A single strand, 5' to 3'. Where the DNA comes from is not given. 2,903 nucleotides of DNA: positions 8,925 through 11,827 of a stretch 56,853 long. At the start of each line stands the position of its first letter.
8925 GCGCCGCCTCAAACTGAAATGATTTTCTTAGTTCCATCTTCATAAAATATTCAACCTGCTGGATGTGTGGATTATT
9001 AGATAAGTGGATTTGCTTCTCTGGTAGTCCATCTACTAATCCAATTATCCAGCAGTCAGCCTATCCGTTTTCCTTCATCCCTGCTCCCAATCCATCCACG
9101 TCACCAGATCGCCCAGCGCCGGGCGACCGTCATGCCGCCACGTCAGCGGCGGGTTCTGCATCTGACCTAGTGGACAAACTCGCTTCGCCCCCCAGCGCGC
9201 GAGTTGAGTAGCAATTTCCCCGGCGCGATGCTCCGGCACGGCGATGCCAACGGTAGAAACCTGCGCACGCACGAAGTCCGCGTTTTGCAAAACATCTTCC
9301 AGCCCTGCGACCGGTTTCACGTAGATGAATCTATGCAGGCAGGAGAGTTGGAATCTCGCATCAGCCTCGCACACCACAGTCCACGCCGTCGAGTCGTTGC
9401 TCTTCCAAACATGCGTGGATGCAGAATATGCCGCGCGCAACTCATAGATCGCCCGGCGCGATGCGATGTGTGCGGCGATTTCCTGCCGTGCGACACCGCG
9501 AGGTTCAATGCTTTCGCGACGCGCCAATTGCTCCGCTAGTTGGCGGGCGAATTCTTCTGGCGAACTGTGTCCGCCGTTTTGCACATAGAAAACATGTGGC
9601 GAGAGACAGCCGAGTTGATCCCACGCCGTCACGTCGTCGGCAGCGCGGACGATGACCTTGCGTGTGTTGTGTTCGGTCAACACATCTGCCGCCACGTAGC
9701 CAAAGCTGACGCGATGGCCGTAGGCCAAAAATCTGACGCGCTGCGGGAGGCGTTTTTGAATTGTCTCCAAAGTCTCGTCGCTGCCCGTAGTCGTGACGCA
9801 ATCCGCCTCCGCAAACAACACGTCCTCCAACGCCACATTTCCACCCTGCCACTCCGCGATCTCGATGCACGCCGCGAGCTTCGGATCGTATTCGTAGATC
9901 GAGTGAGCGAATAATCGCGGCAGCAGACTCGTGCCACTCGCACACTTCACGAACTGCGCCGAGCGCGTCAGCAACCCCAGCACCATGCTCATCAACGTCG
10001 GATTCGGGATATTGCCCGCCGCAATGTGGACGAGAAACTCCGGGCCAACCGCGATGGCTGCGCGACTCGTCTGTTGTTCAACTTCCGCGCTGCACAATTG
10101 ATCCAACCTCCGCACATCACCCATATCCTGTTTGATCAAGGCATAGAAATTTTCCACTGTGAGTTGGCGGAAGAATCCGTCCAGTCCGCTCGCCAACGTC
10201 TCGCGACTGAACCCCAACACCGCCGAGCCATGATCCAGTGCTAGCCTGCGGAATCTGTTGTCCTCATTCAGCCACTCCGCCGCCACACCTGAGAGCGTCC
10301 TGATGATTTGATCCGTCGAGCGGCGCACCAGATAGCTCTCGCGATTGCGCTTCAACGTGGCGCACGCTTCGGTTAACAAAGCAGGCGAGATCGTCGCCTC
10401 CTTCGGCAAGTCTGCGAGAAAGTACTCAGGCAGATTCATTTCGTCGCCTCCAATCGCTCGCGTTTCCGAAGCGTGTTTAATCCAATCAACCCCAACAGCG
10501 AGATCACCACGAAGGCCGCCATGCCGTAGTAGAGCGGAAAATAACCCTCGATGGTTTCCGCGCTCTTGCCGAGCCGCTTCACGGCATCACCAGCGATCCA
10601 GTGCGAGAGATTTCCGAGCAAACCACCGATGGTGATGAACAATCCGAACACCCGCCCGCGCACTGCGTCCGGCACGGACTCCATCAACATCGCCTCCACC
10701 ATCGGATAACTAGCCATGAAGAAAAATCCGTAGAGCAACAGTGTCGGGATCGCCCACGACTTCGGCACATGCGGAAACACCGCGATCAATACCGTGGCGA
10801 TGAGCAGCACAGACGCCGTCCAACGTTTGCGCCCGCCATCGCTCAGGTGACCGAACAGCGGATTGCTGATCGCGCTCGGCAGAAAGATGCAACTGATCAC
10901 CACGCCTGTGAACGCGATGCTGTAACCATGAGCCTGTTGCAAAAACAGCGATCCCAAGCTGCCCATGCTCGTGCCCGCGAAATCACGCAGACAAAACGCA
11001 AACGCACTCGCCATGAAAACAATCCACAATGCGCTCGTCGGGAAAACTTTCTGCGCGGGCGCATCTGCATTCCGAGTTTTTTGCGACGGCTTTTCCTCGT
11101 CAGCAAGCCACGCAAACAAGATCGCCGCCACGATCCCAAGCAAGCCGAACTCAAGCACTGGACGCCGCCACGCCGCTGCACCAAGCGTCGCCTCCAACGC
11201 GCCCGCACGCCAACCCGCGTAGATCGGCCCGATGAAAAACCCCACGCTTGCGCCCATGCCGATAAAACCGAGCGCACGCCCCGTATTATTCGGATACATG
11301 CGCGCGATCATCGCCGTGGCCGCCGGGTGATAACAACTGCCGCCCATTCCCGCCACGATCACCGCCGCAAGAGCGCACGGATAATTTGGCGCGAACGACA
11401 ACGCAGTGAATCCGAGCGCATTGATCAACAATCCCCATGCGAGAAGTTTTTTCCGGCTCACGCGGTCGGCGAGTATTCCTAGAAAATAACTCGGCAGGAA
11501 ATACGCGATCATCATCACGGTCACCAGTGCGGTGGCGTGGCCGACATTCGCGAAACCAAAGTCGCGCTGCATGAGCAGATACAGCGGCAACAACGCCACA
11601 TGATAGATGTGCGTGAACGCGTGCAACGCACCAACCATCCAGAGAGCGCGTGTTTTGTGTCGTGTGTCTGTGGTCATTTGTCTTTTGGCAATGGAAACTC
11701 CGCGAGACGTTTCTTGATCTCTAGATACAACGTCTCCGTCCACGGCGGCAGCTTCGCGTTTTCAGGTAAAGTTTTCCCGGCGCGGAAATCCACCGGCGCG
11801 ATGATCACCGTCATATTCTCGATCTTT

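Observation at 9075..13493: Translationally coupled luxE-like / L,D-transpeptidase / MFS / luxC-like operon without luciferase genes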

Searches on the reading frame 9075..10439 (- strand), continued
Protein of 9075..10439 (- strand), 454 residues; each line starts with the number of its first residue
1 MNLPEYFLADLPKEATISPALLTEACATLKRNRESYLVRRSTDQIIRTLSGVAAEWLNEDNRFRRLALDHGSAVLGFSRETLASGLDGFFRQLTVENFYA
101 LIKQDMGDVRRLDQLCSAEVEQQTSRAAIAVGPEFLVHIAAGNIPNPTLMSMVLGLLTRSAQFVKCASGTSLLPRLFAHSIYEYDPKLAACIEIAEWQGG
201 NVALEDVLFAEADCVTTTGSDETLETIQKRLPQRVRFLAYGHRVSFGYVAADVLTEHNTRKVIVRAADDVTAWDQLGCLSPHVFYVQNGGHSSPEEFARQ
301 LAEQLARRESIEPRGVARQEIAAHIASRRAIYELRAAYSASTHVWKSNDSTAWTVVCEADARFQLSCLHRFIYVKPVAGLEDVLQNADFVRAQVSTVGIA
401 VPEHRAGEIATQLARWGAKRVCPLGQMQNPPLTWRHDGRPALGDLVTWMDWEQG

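Call 99: predict_structure(alignment_id=A1)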
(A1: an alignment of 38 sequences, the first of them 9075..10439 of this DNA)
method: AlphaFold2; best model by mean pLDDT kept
length: 454 residues; sequences in the alignment: 38
mean_pLDDT: 96.1   pTM: 0.93
mean pLDDT of the five models: 96.1, 95.8, 95.5, 95.4, 95.2
residues with pLDDT >= 90: 428; 70-90: 26; 50-70: 0; < 50: 0
segments of 3 or more residues with pLDDT < 50: none
pLDDT, mean of each block of 10 residues (from residue 1): 87 90 98 96 98 98 97 95 97 98 96 92 91 97 92 98 96 98 98 95 97 96 95 97 97 97 98 96 98 98 98 94 97 97 96 98 97 99 98 97 98 98 97 94 96 84
secondary structure, 60 per line:
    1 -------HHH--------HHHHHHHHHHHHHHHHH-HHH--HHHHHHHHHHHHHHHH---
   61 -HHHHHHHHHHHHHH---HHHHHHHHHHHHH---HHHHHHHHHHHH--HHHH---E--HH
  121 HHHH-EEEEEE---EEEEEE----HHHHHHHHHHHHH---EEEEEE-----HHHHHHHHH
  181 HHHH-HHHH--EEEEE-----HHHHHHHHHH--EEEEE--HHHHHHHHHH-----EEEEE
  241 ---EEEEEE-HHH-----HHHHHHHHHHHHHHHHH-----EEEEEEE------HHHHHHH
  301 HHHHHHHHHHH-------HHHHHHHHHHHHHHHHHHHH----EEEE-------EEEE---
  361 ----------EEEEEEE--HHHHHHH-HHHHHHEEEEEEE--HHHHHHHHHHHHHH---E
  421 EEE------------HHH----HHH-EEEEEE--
elements in order: H19-35 H42-57 H62-75 H79-91 H95-106 H109-112 H119-124 E126-131 E135-140 H145-157 E161-166 H172-184 H186-189 E192-196 H202-211 E214-218 H221-230 E236-240 E244-249 H259-275 E281-287 H294-311 H319-338 E343-346 E354-357 E371-377 H380-386 H388-393 E394-400 H403-416 E420-423 E447-452

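Call 101: fold_search(model_id=the predicted structure, library=pdb)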
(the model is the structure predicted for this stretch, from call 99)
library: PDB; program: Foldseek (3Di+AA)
matches with E <= 10: 1388; with E <= 0.001: 693
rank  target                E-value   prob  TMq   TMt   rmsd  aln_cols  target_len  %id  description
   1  7xc6_A                2.2e-26  1.00  0.81  0.77   2.3       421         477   21  Photobacterium phosphoreum fatty acid reductase complex LuxC-LuxE (released 2022-04-20)
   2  1eyy_A                1.8e-18  1.00  0.65  0.60   6.2       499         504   12  CRYSTAL STRUCTURE OF THE NADP+ DEPENDENT ALDEHYDE DEHYDROGENASE FROM VIBRIO HARVEYI. (released 2000-05-24)
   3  1eyy_B                5.0e-18  1.00  0.65  0.60   6.2       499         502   12  CRYSTAL STRUCTURE OF THE NADP+ DEPENDENT ALDEHYDE DEHYDROGENASE FROM VIBRIO HARVEYI. (released 2000-05-24)
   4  3etf_C                9.3e-18  1.00  0.69  0.69   4.9       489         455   13  Crystal structure of a putative succinate-semialdehyde dehydrogenase from salmonella typhimurium lt2 (released 2008-11-04)
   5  3haz_A                1.4e-17  1.00  0.69  0.35   5.3       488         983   16  Crystal structure of bifunctional proline utilization A (PutA) protein (released 2010-02-23)
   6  2y53_B                2.0e-17  1.00  0.69  0.61   5.6       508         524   15  Crystal structure of E257Q mutant of the box pathway encoded ALDH from Burkholderia xenovorans LB400 (released 2011-06-01)
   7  2y51_A                2.0e-17  1.00  0.68  0.59   6.2       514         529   16  Crystal structure of E167A mutant of the box pathway encoded ALDH from Burkholderia xenovorans LB400 (released 2011-06-01)
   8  3etf_D                2.4e-17  1.00  0.68  0.68   5.2       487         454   13  Crystal structure of a putative succinate-semialdehyde dehydrogenase from salmonella typhimurium lt2 (released 2008-11-04)
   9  2y52_A                2.8e-17  1.00  0.66  0.59   6.0       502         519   16  Crystal structure of E496A mutant of the box pathway encoded ALDH from Burkholderia xenovorans LB400 (released 2011-06-01)
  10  3efv_B                3.8e-17  1.00  0.69  0.68   5.0       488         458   14  Crystal Structure of a Putative Succinate-Semialdehyde Dehydrogenase from Salmonella typhimurium LT2 with bound NAD (released 2008-11-04)
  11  4q73_A                5.0e-17  1.00  0.69  0.35   5.0       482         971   16  Crystal Structure of Bradyrhizobium japonicum Proline Utilization A (PutA) Mutant D778Y (released 2014-08-06)
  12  3etf_B                6.6e-17  1.00  0.68  0.68   6.1       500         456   13  Crystal structure of a putative succinate-semialdehyde dehydrogenase from salmonella typhimurium lt2 (released 2008-11-04)
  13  4q73_B                6.9e-17  1.00  0.69  0.35   5.1       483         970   16  Crystal Structure of Bradyrhizobium japonicum Proline Utilization A (PutA) Mutant D778Y (released 2014-08-06)
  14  2y5d_B                6.9e-17  1.00  0.69  0.61   5.7       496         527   16  Crystal structure of C296A mutant of the box pathway encoded ALDH from Burkholderia xenovorans LB400 (released 2011-06-01)
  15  2y5d_A                6.9e-17  1.00  0.68  0.60   5.9       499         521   16  Crystal structure of C296A mutant of the box pathway encoded ALDH from Burkholderia xenovorans LB400 (released 2011-06-01)
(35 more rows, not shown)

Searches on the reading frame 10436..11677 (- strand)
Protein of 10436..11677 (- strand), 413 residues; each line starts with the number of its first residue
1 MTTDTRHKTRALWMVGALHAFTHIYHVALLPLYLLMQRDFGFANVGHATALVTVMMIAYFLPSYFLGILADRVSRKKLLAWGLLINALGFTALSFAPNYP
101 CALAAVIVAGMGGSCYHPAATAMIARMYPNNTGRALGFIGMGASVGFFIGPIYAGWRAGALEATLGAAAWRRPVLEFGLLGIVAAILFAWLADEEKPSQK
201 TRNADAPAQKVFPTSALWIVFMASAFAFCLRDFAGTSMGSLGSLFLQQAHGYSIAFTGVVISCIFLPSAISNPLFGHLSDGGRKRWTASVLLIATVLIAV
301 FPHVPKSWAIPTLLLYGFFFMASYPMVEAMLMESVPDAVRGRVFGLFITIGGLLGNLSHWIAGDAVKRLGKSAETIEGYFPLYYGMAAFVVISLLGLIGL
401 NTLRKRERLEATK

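Call 3: search_protein_families(library=pfam, proteins=[window:10436-11677:-], max_evalue=0.01)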
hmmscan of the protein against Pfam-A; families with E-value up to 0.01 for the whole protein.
window:10436-11677:- (413 aa): 3 families
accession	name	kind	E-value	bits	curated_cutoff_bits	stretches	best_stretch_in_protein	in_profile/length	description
PF07690.21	MFS_1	-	4.2e-43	148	33.4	1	19-355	8-343/347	Major Facilitator Superfamily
PF13347.12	MFS_2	-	5e-05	22.5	27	2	13-127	229-342/427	MFS/sugar transport protein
PF00083.30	Sugar_tr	-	0.0014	18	22.3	0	48-190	48-187/452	Sugar (and other) transporter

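Call 4: search_protein_families(library=ncbifam, proteins=[window:10436-11677:-], max_evalue=0.01)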
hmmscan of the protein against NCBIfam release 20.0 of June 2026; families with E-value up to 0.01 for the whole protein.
window:10436-11677:- (413 aa): 45 families (the best 25 are shown)
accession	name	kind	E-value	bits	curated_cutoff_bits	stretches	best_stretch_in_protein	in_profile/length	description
TIGR00881.1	2A0104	subfamily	7.6e-14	51.5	407.75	2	51-206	35-185/379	phosphoglycerate transporter protein PgtP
TIGR00893.1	2A0114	subfamily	7.6e-12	44.9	395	1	36-359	20-363/399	D-galactonate transporter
TIGR00711.1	efflux_EmrB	subfamily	2.6e-11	43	230.2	1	51-161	42-153/485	DHA2 family efflux MFS transporter permease subunit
TIGR00880.1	2_A_01_02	superfamily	4e-11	43.2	131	1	51-191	3-137/141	multidrug resistance protein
NF012174.0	tet_MFS_A_B_C_D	equivalog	9.3e-11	41.2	475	1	47-353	41-343/382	Tet(A)/Tet(B)/Tet(C) family tetracycline efflux MFS transporter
TIGR00895.1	2A0115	subfamily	9.8e-11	41.2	418.55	2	50-157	56-164/398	aromatic acid/H+ symport family MFS transporter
TIGR00900.1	2A0121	subfamily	7.4e-10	38.7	319.6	1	46-370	33-364/364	H+ Antiporter protein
NF053757.1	BclibactTpBcbE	equivalog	1.2e-09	37.6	600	1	29-348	21-345/394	bacillibactin exporter BcbE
NF003024.0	PRK03893.1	subfamily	2.5e-09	36.5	604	1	13-345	27-332/497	sialate:H+ symport family MFS transporter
NF049980.1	SfMCT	equivalog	1.9e-08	33.4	320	1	49-324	40-320/378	L-lactate MFS transporter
TIGR00891.1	2A0112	subfamily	2.1e-08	33.7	552.9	1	4-204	9-200/405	sialate:H+ symport family MFS transporter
TIGR00890.1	2A0111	subfamily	1.3e-07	31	374.85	1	33-353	26-342/377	oxalate/formate antiport family MFS transporter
NF012207.0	tet_MFS_H_J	exception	2.1e-07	30.3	700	1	50-355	48-347/392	Tet(H)/Tet(J) family tetracycline efflux MFS transporter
NF045684.1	tet_MFS_65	exception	2.3e-07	30.4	800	1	44-353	36-336/383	tetracycline efflux MFS transporter Tet(65)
NF012185.0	tet_MFS_L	exception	4.9e-07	29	925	1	48-156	51-161/457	tetracycline efflux MFS transporter Tet(L)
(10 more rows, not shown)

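Call 54: search_solved_structures(query=window:10436-11677:-, max_evalue=0.001)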
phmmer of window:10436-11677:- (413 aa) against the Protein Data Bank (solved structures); distinct sequences matched with E-value up to 0.001: 13.
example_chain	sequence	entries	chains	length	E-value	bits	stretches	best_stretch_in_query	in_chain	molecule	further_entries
7lo7_Z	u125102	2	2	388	8.7e-13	51.4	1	28-256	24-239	Quinolone resistance protein NorA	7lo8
8tte_A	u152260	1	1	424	1.3e-12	50.8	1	28-256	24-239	Quinolone resistance protein NorA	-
8ttg_A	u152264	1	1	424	1.4e-12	50.7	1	28-256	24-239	Quinolone resistance protein NorA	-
8tth_A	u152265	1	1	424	1.4e-12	50.7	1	28-256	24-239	Quinolone resistance protein NorA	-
8ttf_A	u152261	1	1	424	1.5e-12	50.6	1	28-256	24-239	Quinolone resistance protein NorA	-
28vj_B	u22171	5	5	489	2e-12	50.2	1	28-256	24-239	Quinolone resistance protein NorA,Soluble cytochrome b562 | NorA-BRIL(3A) fusion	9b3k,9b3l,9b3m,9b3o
9pv0_Z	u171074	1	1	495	2.1e-12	50.1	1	28-256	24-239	Quinolone resistance protein NorA, Soluble cytochrome b562 chimera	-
8pnl_A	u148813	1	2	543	3.3e-05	26.4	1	35-154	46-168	Putative triacylglyceride transporter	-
9m8y_A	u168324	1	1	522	0.00011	24.6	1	51-153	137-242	Isoform 2 of Solute carrier family 22 member 6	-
9m9v_A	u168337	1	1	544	0.00013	24.5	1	51-149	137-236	Isoform 2 of Solute carrier family 22 member 6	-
9mau_A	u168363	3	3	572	0.00016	24.2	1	51-149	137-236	Isoform 2 of Solute carrier family 22 member 6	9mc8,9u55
9j02_A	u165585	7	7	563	0.00017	24.1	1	51-149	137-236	Solute carrier family 22 member 6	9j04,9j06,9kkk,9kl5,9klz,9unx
8xit_A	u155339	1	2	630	0.0006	22.3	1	59-154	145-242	OaVMAT2-BRIL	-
